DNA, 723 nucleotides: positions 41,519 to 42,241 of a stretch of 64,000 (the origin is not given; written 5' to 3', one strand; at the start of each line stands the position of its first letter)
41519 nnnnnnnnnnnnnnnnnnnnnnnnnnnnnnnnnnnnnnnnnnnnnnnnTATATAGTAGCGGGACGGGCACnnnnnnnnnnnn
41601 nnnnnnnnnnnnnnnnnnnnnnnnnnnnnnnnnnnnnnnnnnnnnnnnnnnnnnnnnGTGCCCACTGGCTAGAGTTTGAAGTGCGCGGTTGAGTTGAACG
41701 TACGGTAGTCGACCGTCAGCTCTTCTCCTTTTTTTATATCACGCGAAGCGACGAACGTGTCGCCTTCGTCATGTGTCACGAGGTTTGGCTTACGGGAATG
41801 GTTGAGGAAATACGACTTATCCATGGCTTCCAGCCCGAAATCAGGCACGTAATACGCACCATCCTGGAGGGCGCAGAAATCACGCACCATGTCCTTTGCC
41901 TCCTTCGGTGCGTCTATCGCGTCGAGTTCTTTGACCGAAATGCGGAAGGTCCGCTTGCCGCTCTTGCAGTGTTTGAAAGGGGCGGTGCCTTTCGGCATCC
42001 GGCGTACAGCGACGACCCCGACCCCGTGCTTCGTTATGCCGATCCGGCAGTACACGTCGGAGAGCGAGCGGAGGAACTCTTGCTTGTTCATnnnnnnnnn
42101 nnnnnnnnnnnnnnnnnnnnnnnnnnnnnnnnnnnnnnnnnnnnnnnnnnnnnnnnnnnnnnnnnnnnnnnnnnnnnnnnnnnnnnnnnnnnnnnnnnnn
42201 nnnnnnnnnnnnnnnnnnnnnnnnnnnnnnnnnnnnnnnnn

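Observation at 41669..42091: Bacterial SET-domain protein squeezed between tRNA-Leu and purD, hidden inside a long antisense ORF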

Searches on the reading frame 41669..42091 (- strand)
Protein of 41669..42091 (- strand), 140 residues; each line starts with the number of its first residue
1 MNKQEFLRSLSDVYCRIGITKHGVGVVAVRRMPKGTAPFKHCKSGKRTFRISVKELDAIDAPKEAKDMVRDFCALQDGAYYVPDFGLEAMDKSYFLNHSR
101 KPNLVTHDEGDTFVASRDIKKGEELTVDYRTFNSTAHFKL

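Call 6: search_protein_families(library=pfam, proteins=[window:41672-42091:-], max_evalue=1)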
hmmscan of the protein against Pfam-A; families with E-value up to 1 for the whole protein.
window:41672-42091:- (140 aa): 3 families
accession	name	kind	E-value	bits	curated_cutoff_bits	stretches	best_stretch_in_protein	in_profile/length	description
PF00856.33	SET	-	5.1e-11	43.4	22.4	1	23-129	1-104/105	SET domain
PF08666.17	SAF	-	0.019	15.9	21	1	113-126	4-17/63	SAF domain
PF24651.1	DUF7644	-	0.18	12.7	27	1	39-74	21-57/70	Domain of unknown function (DUF7644)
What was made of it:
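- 41669..42091 (-): SET-domain methyltransferase gene (140 codons plus TAG stop). Pfam SET E 5.1e-11, full-length profile match (call 6).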

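Call 7: search_protein_families(library=ncbifam, proteins=[window:41672-42091:-], max_evalue=1)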
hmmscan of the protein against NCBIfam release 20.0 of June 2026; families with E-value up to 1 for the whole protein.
window:41672-42091:- (140 aa): 3 families
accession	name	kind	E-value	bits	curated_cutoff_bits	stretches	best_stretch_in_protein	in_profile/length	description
NF041806.1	daptide_Mpa2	equivalog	0.0021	17.8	40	1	54-72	11-29/41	MpaA2 family daptide-type RiPP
NF041808.1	daptide_123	subfamily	0.092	12.5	25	1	52-67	3-18/37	daptide-type RiPP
NF043024.1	T4SS_AnkI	equivalog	0.1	11.3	550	1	112-136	122-146/439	Dot/Icm T4SS effector AnkI/LegAS4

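Call 8: find_homologous_proteins(query=window:41672-42091:-)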
Query window:41672-42091:- (140 aa): 195 proteins with E <= 0.001 among 198 candidates; the best 120 are listed.
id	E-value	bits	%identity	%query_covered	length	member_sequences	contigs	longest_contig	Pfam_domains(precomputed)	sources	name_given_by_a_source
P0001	3.2e-59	217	68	96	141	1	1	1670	PF00856.34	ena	-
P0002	9.0e-57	209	66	100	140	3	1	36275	PF00856.34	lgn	-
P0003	2.5e-56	207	64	99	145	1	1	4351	PF00856.34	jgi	jgi:SET domain-containing protein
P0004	8.1e-56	206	65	100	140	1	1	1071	PF00856.34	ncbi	-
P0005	2.1e-55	204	64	99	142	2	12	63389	PF00856.34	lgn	-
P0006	2.5e-55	204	64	99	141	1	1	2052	PF00856.34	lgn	-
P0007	1.6e-54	201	60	100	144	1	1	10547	PF00856.34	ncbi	-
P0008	1.6e-54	201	63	96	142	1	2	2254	PF00856.34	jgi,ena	jgi:hypothetical protein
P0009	1.9e-54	201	65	99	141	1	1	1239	PF00856.34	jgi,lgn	jgi:SET domain-containing protein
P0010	3.3e-54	200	63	99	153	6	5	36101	PF00856.34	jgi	jgi:SET domain-containing protein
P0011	1.0e-53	199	64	95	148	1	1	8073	PF00856.34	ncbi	-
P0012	1.4e-53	198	64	95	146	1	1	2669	PF00856.34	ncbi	-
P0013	1.5e-53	198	64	99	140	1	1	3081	PF00856.34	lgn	-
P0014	1.6e-53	198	61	100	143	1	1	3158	PF00856.34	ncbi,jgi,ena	jgi:hypothetical protein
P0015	1.7e-53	198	60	99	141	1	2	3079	PF00856.34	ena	-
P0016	2.8e-53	197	61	99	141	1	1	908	PF00856.34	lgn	-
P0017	2.9e-53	197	63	95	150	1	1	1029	PF00856.34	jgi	-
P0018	3.3e-53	197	62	95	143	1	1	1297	PF00856.34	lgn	-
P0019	3.9e-53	197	66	98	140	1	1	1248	PF00856.34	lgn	-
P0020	4.2e-53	197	60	99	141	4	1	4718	PF00856.34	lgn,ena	-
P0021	5.1e-53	196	62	99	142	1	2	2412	PF00856.34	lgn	-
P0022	6.0e-53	196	64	98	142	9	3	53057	PF00856.34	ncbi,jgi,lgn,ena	-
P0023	9.1e-53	196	61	96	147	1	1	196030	PF00856.34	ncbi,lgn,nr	ncbi:MAG: hypothetical protein JWL87_208 [Candidatus Adlerbacteria bacterium]|nr:hypothetical protei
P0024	9.3e-53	196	61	99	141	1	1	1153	PF00856.34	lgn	-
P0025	1.1e-52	195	62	96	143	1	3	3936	PF00856.34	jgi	jgi:hypothetical protein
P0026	1.3e-52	195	60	96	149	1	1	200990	PF00856.34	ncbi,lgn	-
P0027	1.4e-52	195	58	99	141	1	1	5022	PF00856.34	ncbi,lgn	-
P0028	1.8e-52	195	63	100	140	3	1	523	PF00856.34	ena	-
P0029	1.8e-52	195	62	95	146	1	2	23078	PF00856.34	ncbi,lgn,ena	-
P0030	2.5e-52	194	63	96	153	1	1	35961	PF00856.34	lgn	-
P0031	3.2e-52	194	61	96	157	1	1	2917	PF00856.34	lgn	-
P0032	3.4e-52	194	62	98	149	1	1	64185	PF00856.34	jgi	jgi:hypothetical protein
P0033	3.4e-52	194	62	96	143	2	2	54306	PF00856.34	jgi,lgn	jgi:hypothetical protein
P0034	4.3e-52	194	63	99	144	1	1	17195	PF00856.34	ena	-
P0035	4.8e-52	193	59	99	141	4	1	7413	PF00856.34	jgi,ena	-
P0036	5.1e-52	193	63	99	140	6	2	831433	PF00856.34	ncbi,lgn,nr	ncbi:SET domain-containing protein [Patescibacteria group bacterium]|nr:SET domain-containing protei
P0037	6.2e-52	193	61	99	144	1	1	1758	PF00856.34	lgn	-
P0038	6.7e-52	193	61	96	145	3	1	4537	PF00856.34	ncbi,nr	ncbi:SET domain-containing protein [Patescibacteria group bacterium]|nr:SET domain-containing protei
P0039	7.1e-52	193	63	96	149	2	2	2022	PF00856.34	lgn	-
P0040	7.2e-52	193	62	96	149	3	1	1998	PF00856.34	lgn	-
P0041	9.1e-52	192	60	99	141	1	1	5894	PF00856.34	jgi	-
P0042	9.2e-52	192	60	96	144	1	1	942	PF00856.34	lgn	-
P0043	9.3e-52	192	62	99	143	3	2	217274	PF00856.34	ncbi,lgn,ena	-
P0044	1.0e-51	192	62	95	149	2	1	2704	PF00856.34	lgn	-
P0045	1.3e-51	192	62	95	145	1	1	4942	PF00856.34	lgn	-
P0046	1.4e-51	192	60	96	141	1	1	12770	PF00856.34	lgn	-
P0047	1.5e-51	192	61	95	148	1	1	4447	PF00856.34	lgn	-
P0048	1.6e-51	192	62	95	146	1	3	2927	PF00856.34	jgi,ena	-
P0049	1.8e-51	191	58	99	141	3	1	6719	PF00856.34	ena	-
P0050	1.9e-51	191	58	99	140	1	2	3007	PF00856.34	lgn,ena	-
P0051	1.9e-51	191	60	99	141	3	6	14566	PF00856.34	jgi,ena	-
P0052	2.1e-51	191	58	99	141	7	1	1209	PF00856.34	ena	-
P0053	2.2e-51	191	61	100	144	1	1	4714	PF00856.34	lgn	-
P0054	2.3e-51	191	60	100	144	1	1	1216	PF00856.34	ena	-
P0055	2.5e-51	191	62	96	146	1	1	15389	PF00856.34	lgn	-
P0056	2.6e-51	191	60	99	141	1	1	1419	PF00856.34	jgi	jgi:hypothetical protein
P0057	2.7e-51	191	60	96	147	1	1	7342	PF00856.34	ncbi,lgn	-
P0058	2.8e-51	191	62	99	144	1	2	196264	PF00856.34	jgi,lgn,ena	jgi:hypothetical protein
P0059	4.4e-51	190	61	96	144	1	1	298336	PF00856.34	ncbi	-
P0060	4.9e-51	190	61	96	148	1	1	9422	PF00856.34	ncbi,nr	ncbi:MAG TPA: SET domain-containing protein [Candidatus Paceibacterota bacterium]|nr:SET domain-cont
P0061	4.9e-51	190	60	99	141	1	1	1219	PF00856.34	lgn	-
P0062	5.7e-51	190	62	96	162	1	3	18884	PF00856.34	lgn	-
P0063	5.9e-51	190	62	96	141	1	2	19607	PF00856.34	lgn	-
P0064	6.7e-51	190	64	98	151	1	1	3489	PF00856.34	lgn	-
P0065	6.9e-51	190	60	96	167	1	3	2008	PF00856.34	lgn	-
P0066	7.1e-51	190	62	96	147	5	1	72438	PF00856.34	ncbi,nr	ncbi:SET domain-containing protein [Patescibacteria group bacterium]|nr:SET domain-containing protei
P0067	7.5e-51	189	60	99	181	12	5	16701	PF00856.34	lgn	-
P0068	8.4e-51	189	61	96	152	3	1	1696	PF00856.34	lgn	-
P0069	8.4e-51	189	60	99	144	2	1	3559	PF00856.34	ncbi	ncbi:MAG TPA: SET domain-containing protein [Candidatus Paceibacterota bacterium]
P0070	9.3e-51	189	60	99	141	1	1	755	PF00856.34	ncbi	-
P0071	9.7e-51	189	58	99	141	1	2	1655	PF00856.34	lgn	-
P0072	1.2e-50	189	61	96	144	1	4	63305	PF00856.34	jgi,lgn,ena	-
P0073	1.2e-50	189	59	99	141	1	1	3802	PF00856.34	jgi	-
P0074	1.3e-50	189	61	98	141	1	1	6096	PF00856.34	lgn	-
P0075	1.3e-50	189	60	96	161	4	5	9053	PF00856.34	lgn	-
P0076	1.3e-50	189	60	96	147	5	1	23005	PF00856.34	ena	-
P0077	1.5e-50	189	64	92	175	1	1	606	PF00856.34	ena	-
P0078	1.6e-50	188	62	95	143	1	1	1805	PF00856.34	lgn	-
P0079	1.8e-50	188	60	96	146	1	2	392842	PF00856.34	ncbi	-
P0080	1.9e-50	188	60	96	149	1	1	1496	PF00856.34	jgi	jgi:hypothetical protein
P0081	2.0e-50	188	59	95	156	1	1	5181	PF00856.34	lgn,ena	-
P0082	2.2e-50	188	60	96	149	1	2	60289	PF00856.34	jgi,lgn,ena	-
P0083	2.3e-50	188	62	99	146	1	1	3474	PF00856.34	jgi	jgi:SET domain-containing protein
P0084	2.7e-50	188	59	96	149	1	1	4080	PF00856.34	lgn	-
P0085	3.3e-50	187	60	96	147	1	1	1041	PF00856.34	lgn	-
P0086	3.5e-50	187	61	96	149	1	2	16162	PF00856.34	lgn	-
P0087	3.5e-50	187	62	95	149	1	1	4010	PF00856.34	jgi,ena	-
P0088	3.8e-50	187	60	99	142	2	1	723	PF00856.34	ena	-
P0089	4.2e-50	187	60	96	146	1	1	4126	PF00856.34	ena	-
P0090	4.3e-50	187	60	96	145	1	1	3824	PF00856.34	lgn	-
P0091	4.3e-50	187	62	95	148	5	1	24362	PF00856.34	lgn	-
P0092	4.5e-50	187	59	96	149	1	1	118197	PF00856.34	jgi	jgi:hypothetical protein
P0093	4.6e-50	187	60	95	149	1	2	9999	PF00856.34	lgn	-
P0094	4.8e-50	187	58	99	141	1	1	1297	PF00856.34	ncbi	-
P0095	4.9e-50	187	60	96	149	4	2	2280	PF00856.34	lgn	-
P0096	5.0e-50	187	59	99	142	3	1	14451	PF00856.34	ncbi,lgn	-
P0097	5.3e-50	187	60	99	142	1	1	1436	PF00856.34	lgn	-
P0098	6.0e-50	187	60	96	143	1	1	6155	PF00856.34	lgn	-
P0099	6.0e-50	187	60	99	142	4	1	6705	PF00856.34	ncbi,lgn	-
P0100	6.5e-50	186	62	98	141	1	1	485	PF00856.34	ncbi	-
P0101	6.6e-50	186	59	96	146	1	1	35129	PF00856.34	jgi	jgi:hypothetical protein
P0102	6.8e-50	186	60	96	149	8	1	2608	PF00856.34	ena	-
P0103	7.0e-50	186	59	95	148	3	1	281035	PF00856.34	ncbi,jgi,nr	ncbi:MAG: hypothetical protein ABA06_03540 [Parcubacteria bacterium C7867-001]|nr:MAG: hypothetical 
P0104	7.3e-50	186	56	100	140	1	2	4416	PF00856.34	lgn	-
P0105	7.8e-50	186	60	100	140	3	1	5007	PF00856.34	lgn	-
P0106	9.2e-50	186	61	95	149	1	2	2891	PF00856.34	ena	-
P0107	1.1e-49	186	60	99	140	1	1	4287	PF00856.34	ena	-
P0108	1.1e-49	186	60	99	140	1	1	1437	PF00856.34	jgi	jgi:hypothetical protein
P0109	1.1e-49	186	58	96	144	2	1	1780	PF00856.34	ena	-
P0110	1.2e-49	186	61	95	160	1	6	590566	PF00856.34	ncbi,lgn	-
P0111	1.2e-49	186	58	99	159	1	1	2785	PF00856.34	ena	-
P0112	1.4e-49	185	60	96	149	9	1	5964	PF00856.34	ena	-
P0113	1.4e-49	185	60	95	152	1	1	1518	PF00856.34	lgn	-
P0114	1.5e-49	185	58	99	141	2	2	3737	PF00856.34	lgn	-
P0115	1.8e-49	185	59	95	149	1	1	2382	PF00856.34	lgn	-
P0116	1.8e-49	185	59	96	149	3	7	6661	PF00856.34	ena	-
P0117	1.9e-49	185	60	95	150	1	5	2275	PF00856.34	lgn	-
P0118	2.2e-49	185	60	96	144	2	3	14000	PF00856.34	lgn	-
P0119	2.7e-49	184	59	99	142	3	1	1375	PF00856.34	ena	-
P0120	3.0e-49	184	60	99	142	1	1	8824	PF00856.34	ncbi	-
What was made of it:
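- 41669..42091 (-): 195 homologues at 56-68% identity (call 8).
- On SET domain superfamily (PF00856; class V AdoMet-dependent methyltransferases): All listed homologues carry a precomputed PF00856 hit (call 8).
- Checked: Homologues reach E 3e-59 (call 8).
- The window lineage is simply a long branch: the best hit is only 68% identical (call 8).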

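Call 9: search_solved_structures(query=window:41672-42091:-, max_evalue=1, show_alignments=3)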
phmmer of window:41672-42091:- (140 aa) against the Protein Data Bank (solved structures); distinct sequences matched with E-value up to 1: 26.
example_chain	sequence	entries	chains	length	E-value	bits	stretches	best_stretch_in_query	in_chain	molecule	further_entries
4z4p_A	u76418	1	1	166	0.01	19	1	93-130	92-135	Histone-lysine N-methyltransferase 2D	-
7bre_B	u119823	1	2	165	0.067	16.3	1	92-131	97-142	Histone-lysine N-methyltransferase 2B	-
5f59_A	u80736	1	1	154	0.089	15.9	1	93-131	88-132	Histone-lysine N-methyltransferase 2C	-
5f6k_C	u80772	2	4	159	0.097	15.8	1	93-131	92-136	Histone-lysine N-methyltransferase 2C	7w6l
9fqr_Ic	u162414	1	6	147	0.14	15.3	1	36-76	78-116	Sperm surface protein Sp17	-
6kiw_K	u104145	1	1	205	0.16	15.1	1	93-131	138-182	Histone-lysine N-methyltransferase 2C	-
9yle_K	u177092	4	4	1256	0.17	15.1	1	93-130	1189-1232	[histone H3]-lysine(4) N-methyltransferase,Histone-lysine N-methyltransferase 2D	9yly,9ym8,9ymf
9yl3_K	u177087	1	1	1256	0.17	15.1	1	93-130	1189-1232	[histone H3]-lysine(4) N-methyltransferase,Histone-lysine N-methyltransferase 2D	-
5opt_n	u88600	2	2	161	0.36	14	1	12-104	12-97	40S ribosomal protein S10, putative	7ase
6g2j_h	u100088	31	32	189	0.37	13.9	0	8-51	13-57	NADH dehydrogenase [ubiquinone] 1 beta subcomplex subunit 5, mitochondrial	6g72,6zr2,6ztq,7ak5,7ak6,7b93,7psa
5teg_A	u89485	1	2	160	0.52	13.5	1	81-131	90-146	N-lysine methyltransferase KMT5A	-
4ij8_A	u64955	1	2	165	0.56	13.3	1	81-131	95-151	N-lysine methyltransferase SETD8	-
7w67_C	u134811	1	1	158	0.57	13.3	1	93-131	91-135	Histone-lysine N-methyltransferase 2A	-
5w1y_A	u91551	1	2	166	0.57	13.3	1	81-131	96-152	N-lysine methyltransferase KMT5A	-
7w6a_C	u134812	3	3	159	0.58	13.3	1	93-131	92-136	Histone-lysine N-methyltransferase 2A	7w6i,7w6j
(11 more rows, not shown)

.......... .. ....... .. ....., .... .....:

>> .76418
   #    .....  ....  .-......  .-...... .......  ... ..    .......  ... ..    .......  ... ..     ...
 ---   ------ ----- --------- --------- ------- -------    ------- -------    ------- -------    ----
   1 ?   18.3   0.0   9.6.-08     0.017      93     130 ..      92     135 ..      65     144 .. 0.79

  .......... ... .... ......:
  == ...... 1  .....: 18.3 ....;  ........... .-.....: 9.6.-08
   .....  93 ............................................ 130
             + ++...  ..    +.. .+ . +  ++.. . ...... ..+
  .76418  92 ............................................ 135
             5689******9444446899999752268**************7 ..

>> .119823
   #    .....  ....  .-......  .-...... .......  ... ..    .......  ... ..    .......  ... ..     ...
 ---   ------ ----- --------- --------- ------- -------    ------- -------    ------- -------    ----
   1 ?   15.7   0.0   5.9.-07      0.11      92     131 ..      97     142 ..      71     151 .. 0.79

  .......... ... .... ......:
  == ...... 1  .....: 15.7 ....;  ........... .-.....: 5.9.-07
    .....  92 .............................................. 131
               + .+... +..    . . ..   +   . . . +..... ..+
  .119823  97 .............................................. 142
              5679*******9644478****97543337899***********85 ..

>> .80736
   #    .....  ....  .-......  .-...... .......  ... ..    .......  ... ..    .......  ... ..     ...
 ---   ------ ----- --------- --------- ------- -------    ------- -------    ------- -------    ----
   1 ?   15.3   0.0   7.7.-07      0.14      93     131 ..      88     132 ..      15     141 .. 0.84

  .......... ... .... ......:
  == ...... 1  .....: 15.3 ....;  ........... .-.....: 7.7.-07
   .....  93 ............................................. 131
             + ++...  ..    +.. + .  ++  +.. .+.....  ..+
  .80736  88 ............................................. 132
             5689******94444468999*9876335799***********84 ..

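Call 13: find_related_loci(query=A1, collection=genome_contigs, flank=6000)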
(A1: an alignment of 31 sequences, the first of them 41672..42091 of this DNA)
Query A1 (140 aa) in genome_contigs; peptide patterns used: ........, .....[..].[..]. (x = any residue, [..] = any of these).
456 stretches matched a pattern; 66 encode a relative of the query (tblastn E <= 1e-3); 64 distinct loci.
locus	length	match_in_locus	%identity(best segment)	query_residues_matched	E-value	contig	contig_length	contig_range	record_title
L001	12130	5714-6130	62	1-139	3e-59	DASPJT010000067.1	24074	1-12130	MAG TPA_asm: Candidatus Paceibacterota bacterium isolate SMAG_U12017 k141_1060211, whole genome shotgun sequence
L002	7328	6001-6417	60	1-139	5e-59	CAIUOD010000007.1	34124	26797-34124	Candidatus Adlerbacteria bacterium isolate MJ-time_bin-4889 genome assembly, contig: bin-4889:07/41, whole genome shotgu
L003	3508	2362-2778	60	1-139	2e-58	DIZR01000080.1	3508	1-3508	MAG TPA_asm: Patescibacteria group bacterium UBA6023 UBA6023_contig_12819, whole genome shotgun sequence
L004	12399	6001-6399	61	1-133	4e-58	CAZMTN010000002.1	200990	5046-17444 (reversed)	MAG TPA_asm: uncultured Candidatus Saccharibacteria bacterium isolate SRP329715_co2_118 genome assembly, contig: NODE_10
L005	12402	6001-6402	61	1-134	6e-58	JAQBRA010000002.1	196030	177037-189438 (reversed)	MAG: Candidatus Adlerbacteria bacterium isolate RYN_387 scaffold_3325824, whole genome shotgun sequence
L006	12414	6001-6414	61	1-138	6e-58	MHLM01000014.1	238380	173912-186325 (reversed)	MAG: Candidatus Lloydbacteria bacterium RIFCSPHIGHO2_02_FULL_50_18 rifcsphigho2_02_scaffold_86, whole genome shotgun seq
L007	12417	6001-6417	63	1-139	7e-58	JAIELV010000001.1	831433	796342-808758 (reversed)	MAG: Patescibacteria group bacterium isolate co.spades.CONCOCT.1kb_121 c_000000000001, whole genome shotgun sequence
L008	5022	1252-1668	58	1-139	6e-58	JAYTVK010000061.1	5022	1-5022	MAG: Candidatus Lloydbacteria bacterium isolate GFS_5687 GFS_5687_60, whole genome shotgun sequence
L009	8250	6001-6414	62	1-138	2e-57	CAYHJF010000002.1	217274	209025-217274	MAG TPA_asm: uncultured Candidatus Saccharibacteria bacterium isolate ERP119705_co13_650 genome assembly, contig: NODE_2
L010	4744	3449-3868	60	1-140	9e-57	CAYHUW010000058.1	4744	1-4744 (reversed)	MAG TPA_asm: uncultured Candidatus Saccharibacteria bacterium isolate ERP119705_co17_1001 genome assembly, contig: NODE_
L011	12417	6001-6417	56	1-139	1e-56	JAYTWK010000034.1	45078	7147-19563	MAG: bacterium isolate GFS_5796 GFS_5796_33, whole genome shotgun sequence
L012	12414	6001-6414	60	1-138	1e-56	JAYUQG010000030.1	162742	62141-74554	MAG: bacterium isolate GL114_DN_metabat_102 GL114_DN_metabat_102_29, whole genome shotgun sequence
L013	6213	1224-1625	61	1-134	2e-56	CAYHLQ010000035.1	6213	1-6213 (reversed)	MAG TPA_asm: uncultured Candidatus Saccharibacteria bacterium isolate ERP119705_co13_492 genome assembly, contig: NODE_1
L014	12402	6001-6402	61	1-134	3e-56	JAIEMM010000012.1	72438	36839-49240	MAG: Patescibacteria group bacterium isolate co.spades.CONCOCT.2.5kb_058 c_000000000013, whole genome shotgun sequence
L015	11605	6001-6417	58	1-139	5e-56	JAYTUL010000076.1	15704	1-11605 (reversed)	MAG: bacterium isolate GFS_5529 GFS_5529_75, whole genome shotgun sequence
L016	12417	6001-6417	60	1-139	4e-56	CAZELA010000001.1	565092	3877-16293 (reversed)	MAG TPA_asm: uncultured Candidatus Saccharibacteria bacterium isolate SRP170004_co1_374 genome assembly, contig: NODE_11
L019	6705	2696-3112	60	1-139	8e-56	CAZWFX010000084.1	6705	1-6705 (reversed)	MAG TPA_asm: uncultured Candidatus Saccharibacteria bacterium isolate SRP278252_co2_728 genome assembly, contig: NODE_24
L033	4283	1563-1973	58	1-137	5e-52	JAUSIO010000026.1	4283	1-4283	MAG: bacterium isolate E14_metabat.bin.253 E14_k141_565190, whole genome shotgun sequence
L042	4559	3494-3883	40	5-133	4e-26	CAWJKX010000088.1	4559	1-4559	MAG: uncultured Bacteroidetes bacterium isolate MFD05379.bin.2.14 genome assembly, contig: contig_22680, whole genome sh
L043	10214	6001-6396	39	1-133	1e-23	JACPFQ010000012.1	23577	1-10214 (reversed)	MAG: Candidatus Doudnabacteria bacterium isolate NC_groundwater_365_Ag_B-0.1um_48_12 GD18-4_B1_scaffold_1309617, whole g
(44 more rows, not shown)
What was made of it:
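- Relatives at 36-47% identity with the same stand-alone architecture occur in MAGs labelled Gemmatimonadetes, Planctomycetota, Gammaproteobacteria and Eisenbacteria (call 13).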

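Call 20: predict_structure(alignment_id=A1)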
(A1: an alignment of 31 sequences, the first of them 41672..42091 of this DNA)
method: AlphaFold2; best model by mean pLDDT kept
length: 140 residues; sequences in the alignment: 31
mean_pLDDT: 81.8   pTM: 0.72
mean pLDDT of the five models: 81.8, 78.5, 64.5, 49.4, 43.1
residues with pLDDT >= 90: 32; 70-90: 87; 50-70: 20; < 50: 1
segments of 3 or more residues with pLDDT < 50: none
pLDDT, mean of each block of 10 residues (from residue 1): 81 86 89 90 69 90 86 85 66 81 85 91 90 57
secondary structure, 60 per line:
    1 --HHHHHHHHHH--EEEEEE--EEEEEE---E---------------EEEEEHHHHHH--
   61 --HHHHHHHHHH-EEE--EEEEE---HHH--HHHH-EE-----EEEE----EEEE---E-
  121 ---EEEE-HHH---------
elements in order: H3-12 E15-20 E23-28 E48-52 H53-58 H63-72 E74-76 E79-83 H92-95 E104-107 E112-115 E124-127
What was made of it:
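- On SET domain superfamily (PF00856; class V AdoMet-dependent methyltransferases): AF2 model pLDDT 81.8, pTM 0.72 (call 20).
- AF2 model pLDDT 81.8 (call 20).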
